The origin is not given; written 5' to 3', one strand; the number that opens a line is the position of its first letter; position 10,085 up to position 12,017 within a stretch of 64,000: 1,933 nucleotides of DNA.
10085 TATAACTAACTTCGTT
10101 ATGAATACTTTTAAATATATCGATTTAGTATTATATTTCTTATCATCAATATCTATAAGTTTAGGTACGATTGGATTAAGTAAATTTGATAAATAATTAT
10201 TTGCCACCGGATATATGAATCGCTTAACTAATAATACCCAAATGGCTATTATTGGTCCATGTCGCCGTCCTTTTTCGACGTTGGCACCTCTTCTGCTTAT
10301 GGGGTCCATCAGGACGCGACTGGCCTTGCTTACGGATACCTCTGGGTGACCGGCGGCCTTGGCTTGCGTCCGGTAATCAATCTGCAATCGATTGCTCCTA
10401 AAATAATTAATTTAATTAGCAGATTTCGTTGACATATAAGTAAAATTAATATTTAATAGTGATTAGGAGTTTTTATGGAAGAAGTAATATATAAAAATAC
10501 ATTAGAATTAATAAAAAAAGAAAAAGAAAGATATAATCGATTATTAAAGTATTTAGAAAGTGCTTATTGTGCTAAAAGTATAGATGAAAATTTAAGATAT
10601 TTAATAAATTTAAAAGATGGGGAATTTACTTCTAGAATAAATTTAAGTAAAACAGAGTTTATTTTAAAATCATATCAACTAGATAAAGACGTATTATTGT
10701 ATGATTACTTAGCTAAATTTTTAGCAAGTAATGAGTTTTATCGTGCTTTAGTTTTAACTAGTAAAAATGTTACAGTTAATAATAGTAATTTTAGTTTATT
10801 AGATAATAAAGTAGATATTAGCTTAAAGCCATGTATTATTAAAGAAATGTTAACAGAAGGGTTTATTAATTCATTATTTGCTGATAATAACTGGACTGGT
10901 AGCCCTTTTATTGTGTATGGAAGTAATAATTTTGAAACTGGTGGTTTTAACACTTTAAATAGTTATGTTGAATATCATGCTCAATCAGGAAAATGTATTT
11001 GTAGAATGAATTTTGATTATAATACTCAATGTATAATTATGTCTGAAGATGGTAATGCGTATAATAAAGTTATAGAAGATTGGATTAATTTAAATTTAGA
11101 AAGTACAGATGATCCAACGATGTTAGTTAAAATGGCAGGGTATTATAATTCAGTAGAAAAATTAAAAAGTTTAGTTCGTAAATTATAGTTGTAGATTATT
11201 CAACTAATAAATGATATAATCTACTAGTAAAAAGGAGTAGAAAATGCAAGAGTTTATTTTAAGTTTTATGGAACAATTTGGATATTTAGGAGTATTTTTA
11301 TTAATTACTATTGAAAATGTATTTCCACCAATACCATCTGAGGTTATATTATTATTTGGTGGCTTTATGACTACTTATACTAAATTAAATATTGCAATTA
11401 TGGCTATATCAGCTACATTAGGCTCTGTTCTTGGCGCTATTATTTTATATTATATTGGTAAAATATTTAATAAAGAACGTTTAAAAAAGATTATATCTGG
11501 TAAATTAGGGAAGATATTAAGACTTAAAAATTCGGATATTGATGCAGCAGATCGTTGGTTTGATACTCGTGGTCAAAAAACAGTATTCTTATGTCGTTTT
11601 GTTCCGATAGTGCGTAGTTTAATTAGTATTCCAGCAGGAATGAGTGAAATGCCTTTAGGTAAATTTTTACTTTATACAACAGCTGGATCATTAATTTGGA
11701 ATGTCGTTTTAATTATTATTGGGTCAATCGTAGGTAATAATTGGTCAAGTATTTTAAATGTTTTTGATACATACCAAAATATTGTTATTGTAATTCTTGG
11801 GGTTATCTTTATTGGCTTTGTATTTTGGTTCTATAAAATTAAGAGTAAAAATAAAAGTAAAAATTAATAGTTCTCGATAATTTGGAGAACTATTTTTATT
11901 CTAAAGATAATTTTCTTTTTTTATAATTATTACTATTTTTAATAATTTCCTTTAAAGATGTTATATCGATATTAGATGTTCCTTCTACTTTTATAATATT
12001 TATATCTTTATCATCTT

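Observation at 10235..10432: Second adenine-depleted GC island: a start-less remnant of another lectin-fold variable gene, with its own 3' palindrome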

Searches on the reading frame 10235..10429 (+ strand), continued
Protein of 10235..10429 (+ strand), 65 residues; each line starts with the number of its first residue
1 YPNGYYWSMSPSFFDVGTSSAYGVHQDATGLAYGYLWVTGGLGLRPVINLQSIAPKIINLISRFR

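Call 92: fold_search(model_id=the predicted structure, library=viral)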
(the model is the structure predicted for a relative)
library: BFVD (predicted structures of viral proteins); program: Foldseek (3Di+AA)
matches with E <= 10: 154; with E <= 0.001: 16
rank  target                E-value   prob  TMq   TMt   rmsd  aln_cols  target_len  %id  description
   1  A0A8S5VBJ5            9.0e-08  1.00  0.38  0.48  16.2       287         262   11  ATP-binding sugar transporter [Myoviridae sp. ctbEa13]
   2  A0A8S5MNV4            9.8e-07  1.00  0.42  0.66   4.6       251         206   10  DUF6273 domain-containing protein [Myoviridae sp. ctI7W9]
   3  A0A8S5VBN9            9.8e-07  1.00  0.36  0.38   8.7       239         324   12  DUF6273 domain-containing protein [Myoviridae sp. ctbEa13]
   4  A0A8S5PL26            1.0e-06  1.00  0.36  0.26   7.0       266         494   14  DUF6273 domain-containing protein [Siphoviridae sp. ctOSJ35]
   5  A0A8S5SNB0            3.1e-06  1.00  0.31  0.59   4.7       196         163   15  DUF6273 domain-containing protein [Siphoviridae sp. ctCb814]
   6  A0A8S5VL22            3.5e-06  1.00  0.42  0.20   6.8       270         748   11  (no name in the UniProt tables at hand)
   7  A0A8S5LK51            6.5e-06  1.00  0.41  0.37   4.8       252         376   15  DUF6273 domain-containing protein [Siphoviridae sp. ctnhN1]
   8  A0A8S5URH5            6.9e-06  1.00  0.35  0.37   7.1       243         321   11  Uncharacterized protein [Myoviridae sp. ctsIb3]
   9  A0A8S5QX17            6.9e-06  1.00  0.33  0.19  15.0       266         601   11  Concanavalin A-like lectin/glucanase superfamily protein [Siphoviridae sp. ctcuE16]
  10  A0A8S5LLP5            7.4e-06  1.00  0.40  0.20   4.9       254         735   17  Interferon alpha/beta receptor 1, Interferon I interferon signaling complex [Siphoviridae sp. ctvok7]
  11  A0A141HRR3            2.1e-05  1.00  0.33  0.09  11.4       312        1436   15  (no name in the UniProt tables at hand)
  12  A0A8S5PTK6            2.7e-05  1.00  0.34  0.27   6.3       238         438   11  Uncharacterized protein [Myoviridae sp. ctzS633]
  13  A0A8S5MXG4            1.6e-04  1.00  0.36  0.19   6.3       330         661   10  DUF6273 domain-containing protein [Siphoviridae sp. ct91l7]
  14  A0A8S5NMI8            2.7e-04  1.00  0.32  0.40   6.6       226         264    9  Retinoblastoma-binding protein-like protein [Siphoviridae sp. ctGMq5]
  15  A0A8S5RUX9            2.9e-04  1.00  0.33  0.21   9.5       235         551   10  (no name in the UniProt tables at hand)
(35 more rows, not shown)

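Call 96: find_encoding_contigs(protein=P0155, flank=4000)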
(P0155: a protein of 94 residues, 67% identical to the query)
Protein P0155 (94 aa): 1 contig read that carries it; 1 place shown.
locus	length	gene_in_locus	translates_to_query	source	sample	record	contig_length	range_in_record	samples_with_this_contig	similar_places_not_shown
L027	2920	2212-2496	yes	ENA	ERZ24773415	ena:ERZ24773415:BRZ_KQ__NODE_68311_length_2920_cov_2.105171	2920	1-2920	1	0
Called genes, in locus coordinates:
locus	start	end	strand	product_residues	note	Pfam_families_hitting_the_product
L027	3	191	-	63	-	?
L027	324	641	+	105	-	PF00367:PTS_EIIB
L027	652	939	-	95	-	-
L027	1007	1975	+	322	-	PF01098:FTSW_RODA_SPOVE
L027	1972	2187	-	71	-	-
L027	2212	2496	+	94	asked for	-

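Call 97: find_encoding_contigs(protein=P0151, flank=4000)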
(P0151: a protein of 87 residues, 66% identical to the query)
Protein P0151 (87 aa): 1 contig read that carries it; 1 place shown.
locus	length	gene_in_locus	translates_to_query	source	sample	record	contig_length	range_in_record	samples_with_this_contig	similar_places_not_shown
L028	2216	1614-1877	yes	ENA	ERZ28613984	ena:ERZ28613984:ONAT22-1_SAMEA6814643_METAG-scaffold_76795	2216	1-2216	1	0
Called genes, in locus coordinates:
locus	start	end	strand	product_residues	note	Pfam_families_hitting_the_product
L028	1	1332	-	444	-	?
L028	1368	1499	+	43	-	-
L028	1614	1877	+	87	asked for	-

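Call 104: search_protein_families(library=pfam, proteins=[L023:712-1077:+, L023:1064-1168:+], max_evalue=0.01)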
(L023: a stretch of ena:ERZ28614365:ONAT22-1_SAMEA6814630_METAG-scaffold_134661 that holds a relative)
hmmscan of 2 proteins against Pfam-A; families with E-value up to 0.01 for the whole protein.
L023:712-1077:+ (121 aa): 1 family
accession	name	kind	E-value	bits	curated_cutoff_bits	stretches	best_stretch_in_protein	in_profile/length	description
PF22296.2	bAvd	-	6.6e-12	46.3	40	1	10-112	6-106/107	bAvd-like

L023:1064-1168:+ (35 aa): 0 families
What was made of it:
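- bAvd is confirmed by Pfam at E = 6.6e-12 (call 104).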

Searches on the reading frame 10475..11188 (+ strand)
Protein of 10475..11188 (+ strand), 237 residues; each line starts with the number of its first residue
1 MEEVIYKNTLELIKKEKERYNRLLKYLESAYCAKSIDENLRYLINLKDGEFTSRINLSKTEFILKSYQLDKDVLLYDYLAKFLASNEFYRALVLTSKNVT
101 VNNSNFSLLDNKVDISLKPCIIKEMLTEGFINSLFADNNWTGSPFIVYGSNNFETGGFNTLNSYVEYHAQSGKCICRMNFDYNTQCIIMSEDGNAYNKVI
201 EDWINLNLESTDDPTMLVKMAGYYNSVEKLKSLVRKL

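Call 10: search_protein_families(library=pfam, proteins=[window:10475-11188:+], max_evalue=10)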
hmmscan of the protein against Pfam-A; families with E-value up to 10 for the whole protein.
window:10475-11188:+ (237 aa): 1 family
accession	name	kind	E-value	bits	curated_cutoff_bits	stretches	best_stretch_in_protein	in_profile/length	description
PF24588.1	DUF7613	-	0.061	13.6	27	1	28-64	51-87/156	Domain of unknown function (DUF7613)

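Call 103: find_encoding_contigs(protein=window:10475-11188:+, flank=1200, max_places=10)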
Protein window:10475-11188:+ (237 aa): 22 contigs read that carry it; 7 places shown.
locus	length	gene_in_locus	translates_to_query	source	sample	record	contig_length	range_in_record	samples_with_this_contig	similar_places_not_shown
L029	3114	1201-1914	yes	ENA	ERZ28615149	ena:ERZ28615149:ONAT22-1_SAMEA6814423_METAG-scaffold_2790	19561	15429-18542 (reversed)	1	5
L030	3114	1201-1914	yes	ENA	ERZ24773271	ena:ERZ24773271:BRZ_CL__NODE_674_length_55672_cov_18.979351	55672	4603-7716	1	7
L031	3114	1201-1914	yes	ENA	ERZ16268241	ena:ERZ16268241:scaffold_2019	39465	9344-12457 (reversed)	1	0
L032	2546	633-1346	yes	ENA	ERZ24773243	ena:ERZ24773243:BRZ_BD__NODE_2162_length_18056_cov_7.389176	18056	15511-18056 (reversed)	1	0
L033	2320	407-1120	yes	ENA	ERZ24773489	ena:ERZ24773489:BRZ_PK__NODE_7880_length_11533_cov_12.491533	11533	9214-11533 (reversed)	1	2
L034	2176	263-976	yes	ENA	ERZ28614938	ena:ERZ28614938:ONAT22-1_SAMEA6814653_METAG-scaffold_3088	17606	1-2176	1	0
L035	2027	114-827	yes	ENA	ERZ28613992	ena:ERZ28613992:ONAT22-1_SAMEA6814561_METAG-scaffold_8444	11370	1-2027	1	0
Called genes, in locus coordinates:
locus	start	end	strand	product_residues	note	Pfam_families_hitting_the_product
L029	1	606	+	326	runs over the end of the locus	PF13180:PDZ_2 (weak), PF05580:Peptidase_S55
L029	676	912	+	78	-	-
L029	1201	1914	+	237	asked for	-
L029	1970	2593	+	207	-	PF09335:VTT_dom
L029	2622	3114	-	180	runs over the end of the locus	-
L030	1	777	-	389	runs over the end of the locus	PF01609:DDE_Tnp_1 (weak)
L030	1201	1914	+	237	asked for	-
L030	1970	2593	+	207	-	PF09335:VTT_dom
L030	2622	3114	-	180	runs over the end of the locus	-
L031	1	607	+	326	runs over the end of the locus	PF13180:PDZ_2 (weak), PF05580:Peptidase_S55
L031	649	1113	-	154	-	-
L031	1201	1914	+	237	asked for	-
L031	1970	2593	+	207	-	PF09335:VTT_dom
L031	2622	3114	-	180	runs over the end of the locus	-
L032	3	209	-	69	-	?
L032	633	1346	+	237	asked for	-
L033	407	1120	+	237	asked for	-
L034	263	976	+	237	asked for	-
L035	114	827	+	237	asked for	-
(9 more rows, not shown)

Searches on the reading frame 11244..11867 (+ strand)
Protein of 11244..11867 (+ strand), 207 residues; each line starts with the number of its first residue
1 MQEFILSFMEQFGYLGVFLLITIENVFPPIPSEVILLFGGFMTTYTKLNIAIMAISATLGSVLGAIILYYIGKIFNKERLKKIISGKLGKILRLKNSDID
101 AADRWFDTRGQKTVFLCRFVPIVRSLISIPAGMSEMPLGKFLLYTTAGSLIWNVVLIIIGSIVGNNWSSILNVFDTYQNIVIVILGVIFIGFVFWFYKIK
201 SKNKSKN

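Call 10: search_protein_families(library=pfam, proteins=[window:11244-11867:+], max_evalue=10)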
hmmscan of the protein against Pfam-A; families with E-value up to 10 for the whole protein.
window:11244-11867:+ (207 aa): 9 families
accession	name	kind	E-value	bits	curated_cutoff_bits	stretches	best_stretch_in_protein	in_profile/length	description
PF09335.16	VTT_dom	-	1.6e-23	83.9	33.9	1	30-161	1-122/123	VTT domain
PF05545.16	FixQ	-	0.055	13.9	29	1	178-203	11-36/49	Cbb3-type cytochrome oxidase component FixQ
PF04246.17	RseC_MucC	-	0.12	12.8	24.4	1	154-203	75-117/130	Positive regulator of sigma(E), RseC/MucC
PF13314.11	DUF4083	-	0.22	11.9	25.4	1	177-206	7-36/57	Domain of unknown function (DUF4083)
PF12811.12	BaxI_1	-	0.34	10.9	26.2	1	37-92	91-146/233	Bax inhibitor 1 like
PF23489.1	V-ATPase_su_f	-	0.5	11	27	1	52-78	8-34/78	V-type proton ATPase subunit f-like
PF19592.4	DUF6097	-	0.76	10.4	27.5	1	169-204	102-136/152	Family of unknown function (DUF6097)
PF03239.20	FTR1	-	0.98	9.1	25.3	1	33-81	137-188/284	Iron permease FTR1 family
PF02687.27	FtsX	-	1.8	9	25.5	1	135-197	45-110/120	FtsX-like permease C-terminal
